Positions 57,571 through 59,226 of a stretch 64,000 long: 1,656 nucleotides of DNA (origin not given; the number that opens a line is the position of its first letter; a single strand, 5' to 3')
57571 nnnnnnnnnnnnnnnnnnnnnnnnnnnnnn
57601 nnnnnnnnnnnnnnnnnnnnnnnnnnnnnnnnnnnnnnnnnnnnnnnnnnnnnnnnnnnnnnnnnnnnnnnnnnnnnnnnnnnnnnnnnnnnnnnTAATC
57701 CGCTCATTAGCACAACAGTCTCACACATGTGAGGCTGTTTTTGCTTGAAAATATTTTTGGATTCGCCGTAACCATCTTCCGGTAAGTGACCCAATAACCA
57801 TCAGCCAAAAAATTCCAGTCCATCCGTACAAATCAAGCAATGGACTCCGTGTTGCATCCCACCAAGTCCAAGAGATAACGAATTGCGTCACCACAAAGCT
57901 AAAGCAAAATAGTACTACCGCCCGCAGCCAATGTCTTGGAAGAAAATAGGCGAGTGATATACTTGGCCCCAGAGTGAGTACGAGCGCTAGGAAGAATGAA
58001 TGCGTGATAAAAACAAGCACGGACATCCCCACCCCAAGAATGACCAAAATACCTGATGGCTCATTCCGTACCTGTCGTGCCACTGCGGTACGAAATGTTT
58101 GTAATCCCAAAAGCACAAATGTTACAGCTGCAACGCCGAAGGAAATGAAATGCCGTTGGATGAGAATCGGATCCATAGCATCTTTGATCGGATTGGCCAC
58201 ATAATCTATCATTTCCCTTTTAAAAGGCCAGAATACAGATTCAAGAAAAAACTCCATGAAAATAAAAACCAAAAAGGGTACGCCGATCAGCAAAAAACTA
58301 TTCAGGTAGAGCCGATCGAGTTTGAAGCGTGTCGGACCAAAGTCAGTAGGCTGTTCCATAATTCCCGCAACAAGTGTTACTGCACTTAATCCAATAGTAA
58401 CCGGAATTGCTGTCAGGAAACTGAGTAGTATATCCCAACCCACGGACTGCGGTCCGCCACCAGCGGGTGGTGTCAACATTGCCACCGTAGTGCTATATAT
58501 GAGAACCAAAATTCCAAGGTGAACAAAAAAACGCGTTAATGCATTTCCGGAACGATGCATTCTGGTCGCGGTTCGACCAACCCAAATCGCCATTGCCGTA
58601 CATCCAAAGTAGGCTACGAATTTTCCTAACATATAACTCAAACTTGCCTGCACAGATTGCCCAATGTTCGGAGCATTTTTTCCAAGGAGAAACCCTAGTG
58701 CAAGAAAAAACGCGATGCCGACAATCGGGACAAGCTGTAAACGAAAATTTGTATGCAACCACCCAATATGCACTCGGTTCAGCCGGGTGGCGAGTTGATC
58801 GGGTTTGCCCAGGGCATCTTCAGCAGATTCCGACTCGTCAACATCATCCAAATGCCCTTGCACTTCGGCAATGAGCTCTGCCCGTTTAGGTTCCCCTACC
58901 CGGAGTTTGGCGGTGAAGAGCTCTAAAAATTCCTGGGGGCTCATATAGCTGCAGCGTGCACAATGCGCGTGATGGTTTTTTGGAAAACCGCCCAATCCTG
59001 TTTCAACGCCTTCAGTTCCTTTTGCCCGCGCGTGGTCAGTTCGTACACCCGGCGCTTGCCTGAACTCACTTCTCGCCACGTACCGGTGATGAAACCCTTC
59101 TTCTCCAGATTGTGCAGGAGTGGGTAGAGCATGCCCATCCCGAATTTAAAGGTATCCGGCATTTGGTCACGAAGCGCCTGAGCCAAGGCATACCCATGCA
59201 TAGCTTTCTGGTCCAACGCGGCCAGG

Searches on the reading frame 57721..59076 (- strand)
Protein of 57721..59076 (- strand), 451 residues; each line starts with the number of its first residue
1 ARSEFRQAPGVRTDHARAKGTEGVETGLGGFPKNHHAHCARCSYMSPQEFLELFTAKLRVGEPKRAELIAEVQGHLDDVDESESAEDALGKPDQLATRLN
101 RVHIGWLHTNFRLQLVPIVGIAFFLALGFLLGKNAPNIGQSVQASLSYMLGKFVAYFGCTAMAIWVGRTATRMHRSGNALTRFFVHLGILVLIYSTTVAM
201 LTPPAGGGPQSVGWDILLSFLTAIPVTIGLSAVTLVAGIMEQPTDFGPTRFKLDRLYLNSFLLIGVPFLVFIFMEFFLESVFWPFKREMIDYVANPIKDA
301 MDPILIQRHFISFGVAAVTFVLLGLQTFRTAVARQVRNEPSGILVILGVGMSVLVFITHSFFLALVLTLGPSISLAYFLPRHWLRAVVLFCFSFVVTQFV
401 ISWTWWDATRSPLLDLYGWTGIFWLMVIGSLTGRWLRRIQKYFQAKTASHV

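Call 89: search_protein_families(library=pfam, proteins=[window:57721-59076:-], max_evalue=0.01)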
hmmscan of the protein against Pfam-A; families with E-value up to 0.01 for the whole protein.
window:57721-59076:- (451 aa): 1 family
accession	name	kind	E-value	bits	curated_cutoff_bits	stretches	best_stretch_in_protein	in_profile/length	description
PF22564.2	HAAS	-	0.0023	18.7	27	1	49-96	1-53/55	HAAS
